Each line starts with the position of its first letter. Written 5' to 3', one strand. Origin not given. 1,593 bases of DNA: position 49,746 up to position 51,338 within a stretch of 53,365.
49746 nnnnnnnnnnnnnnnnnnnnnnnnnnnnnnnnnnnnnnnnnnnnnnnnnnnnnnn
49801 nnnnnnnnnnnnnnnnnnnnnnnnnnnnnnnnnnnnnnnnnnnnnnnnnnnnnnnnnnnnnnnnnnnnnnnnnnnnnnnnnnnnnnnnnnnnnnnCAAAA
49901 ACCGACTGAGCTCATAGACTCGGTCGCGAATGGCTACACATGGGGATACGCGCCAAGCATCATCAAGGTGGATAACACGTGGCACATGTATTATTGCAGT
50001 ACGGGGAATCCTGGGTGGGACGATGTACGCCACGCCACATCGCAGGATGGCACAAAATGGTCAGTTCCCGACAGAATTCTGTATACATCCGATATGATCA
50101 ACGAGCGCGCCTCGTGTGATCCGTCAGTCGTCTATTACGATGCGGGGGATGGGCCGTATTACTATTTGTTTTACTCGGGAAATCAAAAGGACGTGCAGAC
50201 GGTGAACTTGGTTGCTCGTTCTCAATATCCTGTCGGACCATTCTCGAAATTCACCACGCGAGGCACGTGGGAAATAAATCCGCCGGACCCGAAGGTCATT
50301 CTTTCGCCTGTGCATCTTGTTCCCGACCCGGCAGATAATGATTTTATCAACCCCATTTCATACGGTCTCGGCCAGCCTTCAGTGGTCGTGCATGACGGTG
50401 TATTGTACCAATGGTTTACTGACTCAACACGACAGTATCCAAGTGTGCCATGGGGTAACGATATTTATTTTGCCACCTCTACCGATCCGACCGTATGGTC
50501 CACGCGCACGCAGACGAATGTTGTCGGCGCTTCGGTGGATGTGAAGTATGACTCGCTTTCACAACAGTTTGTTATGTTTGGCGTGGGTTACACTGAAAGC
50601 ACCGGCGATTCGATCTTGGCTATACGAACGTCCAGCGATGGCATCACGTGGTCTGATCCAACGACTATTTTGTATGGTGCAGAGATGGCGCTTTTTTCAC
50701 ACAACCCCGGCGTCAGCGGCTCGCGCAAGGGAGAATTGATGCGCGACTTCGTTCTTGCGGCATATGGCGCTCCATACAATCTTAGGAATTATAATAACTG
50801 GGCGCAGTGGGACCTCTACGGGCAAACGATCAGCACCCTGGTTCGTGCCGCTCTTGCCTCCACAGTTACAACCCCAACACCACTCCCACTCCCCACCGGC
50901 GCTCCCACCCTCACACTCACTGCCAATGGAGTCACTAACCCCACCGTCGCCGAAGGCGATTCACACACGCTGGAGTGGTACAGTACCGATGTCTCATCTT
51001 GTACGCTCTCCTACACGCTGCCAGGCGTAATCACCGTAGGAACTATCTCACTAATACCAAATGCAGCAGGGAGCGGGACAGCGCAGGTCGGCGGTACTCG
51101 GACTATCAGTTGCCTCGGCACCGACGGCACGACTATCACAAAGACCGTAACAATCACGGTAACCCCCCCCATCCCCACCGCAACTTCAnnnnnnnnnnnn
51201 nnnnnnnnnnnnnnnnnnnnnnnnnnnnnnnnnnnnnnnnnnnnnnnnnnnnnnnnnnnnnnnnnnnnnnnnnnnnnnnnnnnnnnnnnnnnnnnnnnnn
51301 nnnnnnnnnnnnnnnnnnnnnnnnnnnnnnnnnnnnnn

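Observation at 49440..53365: Giant secreted lectin / beta-propeller / IPT-repeat protein that the ORF track does not list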

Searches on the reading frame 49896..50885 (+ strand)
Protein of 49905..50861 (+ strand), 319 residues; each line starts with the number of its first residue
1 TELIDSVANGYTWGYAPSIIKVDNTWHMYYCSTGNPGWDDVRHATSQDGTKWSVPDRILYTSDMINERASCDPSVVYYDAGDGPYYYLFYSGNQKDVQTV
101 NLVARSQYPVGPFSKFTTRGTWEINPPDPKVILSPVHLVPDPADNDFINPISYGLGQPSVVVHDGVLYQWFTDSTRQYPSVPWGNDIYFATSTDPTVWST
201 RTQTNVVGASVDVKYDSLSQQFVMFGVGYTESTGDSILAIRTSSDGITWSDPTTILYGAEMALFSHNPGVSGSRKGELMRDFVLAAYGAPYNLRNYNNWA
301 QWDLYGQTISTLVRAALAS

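Call 15: search_protein_families(library=pfam, proteins=[window:49905-50861:+], max_evalue=10)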
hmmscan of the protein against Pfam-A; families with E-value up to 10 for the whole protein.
seq(319 aa): 3 families
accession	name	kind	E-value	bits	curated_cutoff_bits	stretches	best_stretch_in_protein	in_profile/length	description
PF13088.12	BNR_2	-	0.00025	20.9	31.4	2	22-60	60-102/277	BNR repeat-like domain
PF04616.20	Glyco_hydro_43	-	0.00045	20.1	32.2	1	17-118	13-112/288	Glycosyl hydrolases family 43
PF24067.1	Beta-prop_BT_1020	-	0.068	13.2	27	1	231-256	73-98/236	BT_1020-like, N-terminal beta propeller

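Call 25: search_solved_structures(query=A2, max_evalue=10, show_alignments=3)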
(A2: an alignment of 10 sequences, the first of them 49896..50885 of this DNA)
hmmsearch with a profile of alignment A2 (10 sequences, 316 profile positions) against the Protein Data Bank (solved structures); distinct sequences matched with E-value up to 10: 27.
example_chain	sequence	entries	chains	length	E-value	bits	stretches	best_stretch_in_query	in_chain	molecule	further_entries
3kst_A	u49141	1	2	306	1.4e-05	27.9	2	18-137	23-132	Endo-1,4-beta-xylanase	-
1y7b_A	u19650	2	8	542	0.0016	21.1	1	90-121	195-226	Beta-xylosidase, family 43 glycosyl hydrolase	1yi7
9fj8_A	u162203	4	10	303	0.0028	20.3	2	20-100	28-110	1,2-beta-oligomannan phosphorylase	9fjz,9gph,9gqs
4cot_A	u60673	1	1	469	0.0099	18.5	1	83-121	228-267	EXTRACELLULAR ENDO-ALPHA-(1->5)-L-ARABINANASE 2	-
2x8f_A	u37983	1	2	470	0.01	18.5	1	83-121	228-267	ENDO-ALPHA-1,5-L-ARABINANASE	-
2x8t_A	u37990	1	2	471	0.01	18.5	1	83-121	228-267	ENDO-ALPHA-1,5-ARABINANASE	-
4kcb_A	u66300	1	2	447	0.014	18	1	89-121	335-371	Arabinan endo-1,5-alpha-L-arabinosidase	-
2x8s_A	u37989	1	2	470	0.015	17.9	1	83-121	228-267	ENDO-ALPHA-1,5-L-ARABINANASE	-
3qz4_A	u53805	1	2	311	0.019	17.5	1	20-123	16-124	Endo-1,4-beta-xylanase D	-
2j5w_A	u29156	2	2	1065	0.069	15.7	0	88-110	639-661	CERULOPLASMIN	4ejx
1kcw_A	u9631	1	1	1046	0.073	15.7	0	88-110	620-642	CERULOPLASMIN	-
4enz_A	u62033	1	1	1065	0.077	15.6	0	88-110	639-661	Ceruloplasmin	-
7fip_A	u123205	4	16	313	0.15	14.6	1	21-68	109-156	Beta-1,2-mannobiose phosphorylase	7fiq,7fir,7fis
4kc7_A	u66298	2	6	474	0.21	14.2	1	86-121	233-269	Glycoside hydrolase, family 43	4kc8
1yif_A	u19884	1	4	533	0.29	13.7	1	90-122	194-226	BETA-1,4-XYLOSIDASE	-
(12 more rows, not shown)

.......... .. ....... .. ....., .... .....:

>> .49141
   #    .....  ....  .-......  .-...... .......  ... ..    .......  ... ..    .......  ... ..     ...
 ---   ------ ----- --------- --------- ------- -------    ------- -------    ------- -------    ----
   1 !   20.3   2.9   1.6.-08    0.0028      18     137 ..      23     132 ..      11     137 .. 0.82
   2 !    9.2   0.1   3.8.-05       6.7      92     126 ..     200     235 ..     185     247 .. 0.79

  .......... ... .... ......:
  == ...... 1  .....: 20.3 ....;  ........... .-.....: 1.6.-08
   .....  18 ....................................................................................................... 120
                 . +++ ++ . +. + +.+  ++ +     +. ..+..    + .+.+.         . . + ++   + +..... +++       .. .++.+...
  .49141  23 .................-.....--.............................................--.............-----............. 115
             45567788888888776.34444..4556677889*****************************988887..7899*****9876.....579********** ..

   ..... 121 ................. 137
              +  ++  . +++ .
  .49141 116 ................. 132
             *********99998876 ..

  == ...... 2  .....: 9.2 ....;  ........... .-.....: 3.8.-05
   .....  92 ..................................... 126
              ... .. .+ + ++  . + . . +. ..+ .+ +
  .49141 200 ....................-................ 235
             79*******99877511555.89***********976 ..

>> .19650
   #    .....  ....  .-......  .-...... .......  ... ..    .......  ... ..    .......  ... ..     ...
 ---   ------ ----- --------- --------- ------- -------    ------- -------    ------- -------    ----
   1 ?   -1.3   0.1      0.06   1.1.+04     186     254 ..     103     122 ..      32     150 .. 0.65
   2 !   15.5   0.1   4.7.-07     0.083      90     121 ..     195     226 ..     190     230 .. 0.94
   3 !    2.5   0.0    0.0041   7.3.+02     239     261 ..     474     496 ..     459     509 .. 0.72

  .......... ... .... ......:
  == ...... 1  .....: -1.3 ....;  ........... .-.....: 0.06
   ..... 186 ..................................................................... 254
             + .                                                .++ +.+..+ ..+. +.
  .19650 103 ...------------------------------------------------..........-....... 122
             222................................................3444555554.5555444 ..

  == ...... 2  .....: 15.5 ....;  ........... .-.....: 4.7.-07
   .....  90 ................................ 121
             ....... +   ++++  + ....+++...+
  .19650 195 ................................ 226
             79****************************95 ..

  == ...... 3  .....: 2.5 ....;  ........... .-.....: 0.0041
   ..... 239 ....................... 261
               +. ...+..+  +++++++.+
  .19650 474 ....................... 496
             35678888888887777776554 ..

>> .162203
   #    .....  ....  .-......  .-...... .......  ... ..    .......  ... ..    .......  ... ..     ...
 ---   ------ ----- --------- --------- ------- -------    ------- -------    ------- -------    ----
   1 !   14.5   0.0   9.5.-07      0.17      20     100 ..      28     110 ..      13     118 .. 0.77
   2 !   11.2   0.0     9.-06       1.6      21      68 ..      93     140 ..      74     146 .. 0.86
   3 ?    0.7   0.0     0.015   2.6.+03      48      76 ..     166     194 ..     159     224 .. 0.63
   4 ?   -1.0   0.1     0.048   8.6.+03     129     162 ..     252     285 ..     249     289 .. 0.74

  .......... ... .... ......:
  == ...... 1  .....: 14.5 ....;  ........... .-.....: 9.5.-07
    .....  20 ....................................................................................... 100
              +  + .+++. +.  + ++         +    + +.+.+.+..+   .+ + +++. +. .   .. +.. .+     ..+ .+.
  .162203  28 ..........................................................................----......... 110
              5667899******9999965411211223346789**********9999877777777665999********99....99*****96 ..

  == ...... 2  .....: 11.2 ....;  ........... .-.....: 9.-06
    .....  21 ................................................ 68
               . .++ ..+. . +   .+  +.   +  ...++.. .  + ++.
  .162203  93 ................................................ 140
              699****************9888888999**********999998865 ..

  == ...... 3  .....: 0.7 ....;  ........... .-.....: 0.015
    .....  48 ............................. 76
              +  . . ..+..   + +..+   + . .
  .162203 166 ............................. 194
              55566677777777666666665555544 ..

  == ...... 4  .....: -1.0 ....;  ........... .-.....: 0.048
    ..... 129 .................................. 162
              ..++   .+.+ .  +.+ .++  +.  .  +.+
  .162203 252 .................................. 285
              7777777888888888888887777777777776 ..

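Call 33: predict_structure(alignment_id=A2)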
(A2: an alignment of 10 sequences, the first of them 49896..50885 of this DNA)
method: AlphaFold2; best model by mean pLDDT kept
length: 330 residues; sequences in the alignment: 10
mean_pLDDT: 89.0   pTM: 0.90
mean pLDDT of the five models: 89.0, 87.5, 85.9, 85.6, 85.5
residues with pLDDT >= 90: 216; 70-90: 82; 50-70: 22; < 50: 10
segments of 3 or more residues with pLDDT < 50: 234-236, 326-330
pLDDT, mean of each block of 10 residues (from residue 1): 90 93 97 90 96 94 90 95 95 90 95 97 96 94 65 72 97 93 80 97 94 94 95 66 95 93 85 97 93 78 84 88 55
secondary structure, 60 per line:
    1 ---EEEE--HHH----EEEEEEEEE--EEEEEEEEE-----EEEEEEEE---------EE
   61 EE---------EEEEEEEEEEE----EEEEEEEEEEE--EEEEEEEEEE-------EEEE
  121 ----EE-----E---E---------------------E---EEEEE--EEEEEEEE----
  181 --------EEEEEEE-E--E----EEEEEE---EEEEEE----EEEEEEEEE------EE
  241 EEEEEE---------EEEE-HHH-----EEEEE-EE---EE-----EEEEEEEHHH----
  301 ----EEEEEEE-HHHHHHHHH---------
elements in order: E4-7 E17-25 E28-36 E42-49 E59-62 E72-82 E87-97 E100-109 E117-120 E162-166 E169-176 E189-195 E205-210 E214-219 E224-232 E239-246 E256-259 E269-273 E287-293 E305-311 H313-321

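Call 37: fold_search(model_id=the predicted structure, library=pdb)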
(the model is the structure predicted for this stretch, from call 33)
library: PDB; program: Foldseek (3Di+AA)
matches with E <= 10: 1029; with E <= 0.001: 297
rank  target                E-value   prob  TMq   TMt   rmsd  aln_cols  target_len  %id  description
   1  4u6d_B                1.3e-10  1.00  0.62  0.54   6.0       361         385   13  Zg3615, a family 117 glycoside hydrolase in complex with beta-3,6-anhydro-L-galactose (released 2015-02-11)
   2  4u6d_A                1.4e-10  1.00  0.64  0.56   5.4       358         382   13  Zg3615, a family 117 glycoside hydrolase in complex with beta-3,6-anhydro-L-galactose (released 2015-02-11)
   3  4u6b_A                1.5e-10  1.00  0.58  0.56   6.9       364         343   13  Zg3597, a family 117 glycoside hydrolase, produced by the marine bacterium Zobellia galactanivorans (released 2015-02-11)
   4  4u6b_C                2.5e-10  1.00  0.58  0.56   6.6       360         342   13  Zg3597, a family 117 glycoside hydrolase, produced by the marine bacterium Zobellia galactanivorans (released 2015-02-11)
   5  4n2z_A                4.9e-10  1.00  0.61  0.63   6.0       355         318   12  Crystal Structure of the alpha-L-arabinofuranosidase PaAbf62A from Podospora anserina in complex with cellotriose (released 2014-01-15)
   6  3r4y_A                5.6e-10  1.00  0.59  0.55   6.2       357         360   18  Crystal structure of alpha-neoagarobiose hydrolase (ALPHA-NABH) from Saccharophagus degradans 2-40 (released 2012-02-01)
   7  4n4b                  7.6e-10  1.00  0.61  0.63   6.0       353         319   11  Crystal Structure of the alpha-L-arabinofuranosidase PaAbf62A from Podospora anserina (released 2014-01-15)
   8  3r4z_B                7.6e-10  1.00  0.59  0.55   6.4       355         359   17  Crystal structure of alpha-neoagarobiose hydrolase (ALPHA-NABH) in complex with alpha-d-galactopyranose from Saccharop (released 2012-02-01)
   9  5b6s_A                1.4e-09  1.00  0.62  0.65   6.3       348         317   11  Catalytic domain of Coprinopsis cinerea GH62 alpha-L-arabinofuranosidase (released 2016-09-07)
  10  3p2n_A                1.6e-09  1.00  0.55  0.51   6.9       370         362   16  Discovery and structural characterization of a new glycoside hydrolase family abundant in coastal waters that was anno (released 2011-03-02)
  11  3r4z_A                1.7e-09  1.00  0.58  0.54   6.4       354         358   17  Crystal structure of alpha-neoagarobiose hydrolase (ALPHA-NABH) in complex with alpha-d-galactopyranose from Saccharop (released 2012-02-01)
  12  3p2n_B                1.9e-09  1.00  0.59  0.54   6.1       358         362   17  Discovery and structural characterization of a new glycoside hydrolase family abundant in coastal waters that was anno (released 2011-03-02)
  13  5mt2                  2.3e-09  1.00  0.60  0.57   7.8       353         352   16  Glycoside hydrolase BT_0996 (released 2017-03-22)
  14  5ta7_A                2.4e-09  1.00  0.58  0.53   6.2       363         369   17  Crystal structure of BuGH117Bwt (released 2017-09-13)
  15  4ak5_B                2.4e-09  1.00  0.56  0.50   6.9       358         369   15  Native crystal structure of BpGH117 (released 2012-03-14)
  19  2sil                  3.7e-09  1.00  0.49  0.44   9.4       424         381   11  THE STRUCTURES OF SALMONELLA TYPHIMURIUM LT2 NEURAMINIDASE AND ITS COMPLEX WITH A TRANSITION STATE ANALOGUE AT 1.6 ANGST (released 1994-08-31)
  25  9fj8_A                6.7e-09  1.00  0.56  0.61   5.7       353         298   14  Teth514_1788 1,2-beta-oligomannan phosphorylase in complex with mannotetraose (released 2025-06-11)
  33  9fj8_B                1.5e-08  1.00  0.56  0.61   5.7       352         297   14  Teth514_1788 1,2-beta-oligomannan phosphorylase in complex with mannotetraose (released 2025-06-11)
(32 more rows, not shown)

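Call 63: search_protein_families(library=pfam, alignment_id=A2, max_evalue=1)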
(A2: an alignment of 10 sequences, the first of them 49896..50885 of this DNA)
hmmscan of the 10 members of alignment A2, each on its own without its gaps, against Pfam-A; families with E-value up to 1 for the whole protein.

A. member 1, window:49896-50885:+ (330 aa): 3 families
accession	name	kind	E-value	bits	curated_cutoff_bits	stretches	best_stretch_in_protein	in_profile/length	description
PF13088.12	BNR_2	-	0.00022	21.1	31.4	1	25-63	60-102/277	BNR repeat-like domain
PF04616.20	Glyco_hydro_43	-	0.00046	20.1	32.2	1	20-121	13-112/288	Glycosyl hydrolases family 43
PF24067.1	Beta-prop_BT_1020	-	0.068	13.2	27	0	234-259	73-98/236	BT_1020-like, N-terminal beta propeller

B. families by the number of members that match (of 10 scanned): 9 families
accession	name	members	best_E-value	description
PF04616.20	Glyco_hydro_43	10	2.8e-11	Glycosyl hydrolases family 43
PF24067.1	Beta-prop_BT_1020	8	3.2e-06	BT_1020-like, N-terminal beta propeller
PF00251.26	Glyco_hydro_32N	7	5.1e-09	Glycosyl hydrolases family 32 N-terminal domain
PF13088.12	BNR_2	4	6.5e-05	BNR repeat-like domain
PF04041.19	Glyco_hydro_130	1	1.1e-05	beta-1,4-mannooligosaccharide phosphorylase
PF11038.14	DGF-1_5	1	0.12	Dispersed gene family protein 1, region 4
PF10866.13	DUF2704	1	0.17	Protein of unknown function (DUF2704)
PF22984.1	RM6_Med14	1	0.21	Mediator of RNA polymerase II transcription subunit 14, RM6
PF19909.4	DUF6382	1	0.35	Domain of unknown function (DUF6382)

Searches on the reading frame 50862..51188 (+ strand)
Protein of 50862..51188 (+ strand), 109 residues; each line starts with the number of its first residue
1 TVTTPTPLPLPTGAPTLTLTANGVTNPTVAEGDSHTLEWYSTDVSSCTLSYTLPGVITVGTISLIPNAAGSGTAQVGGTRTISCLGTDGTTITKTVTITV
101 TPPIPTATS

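Call 15: search_protein_families(library=pfam, proteins=[window:50862-51188:+], max_evalue=10)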
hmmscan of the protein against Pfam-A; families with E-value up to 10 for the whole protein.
seq(109 aa): 0 families

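Call 61: search_solved_structures(query=A4, max_evalue=10)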
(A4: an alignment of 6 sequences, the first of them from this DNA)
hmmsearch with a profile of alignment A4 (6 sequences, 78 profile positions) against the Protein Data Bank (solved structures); distinct sequences matched with E-value up to 10: 4.
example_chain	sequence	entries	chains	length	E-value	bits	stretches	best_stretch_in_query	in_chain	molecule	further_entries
6tyb_C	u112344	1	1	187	0.061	16.7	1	6-60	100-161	T-cell surface glycoprotein CD4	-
4q6i_C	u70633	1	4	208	0.64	13.5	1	6-43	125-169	T-cell surface glycoprotein CD4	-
1cdu_A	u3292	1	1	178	1.8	12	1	6-44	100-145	T-CELL SURFACE GLYCOPROTEIN CD4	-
1apt_E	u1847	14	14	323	5.4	10.5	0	3-75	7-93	PENICILLOPEPSIN | PROTEIN (PENICILLOPEPSIN)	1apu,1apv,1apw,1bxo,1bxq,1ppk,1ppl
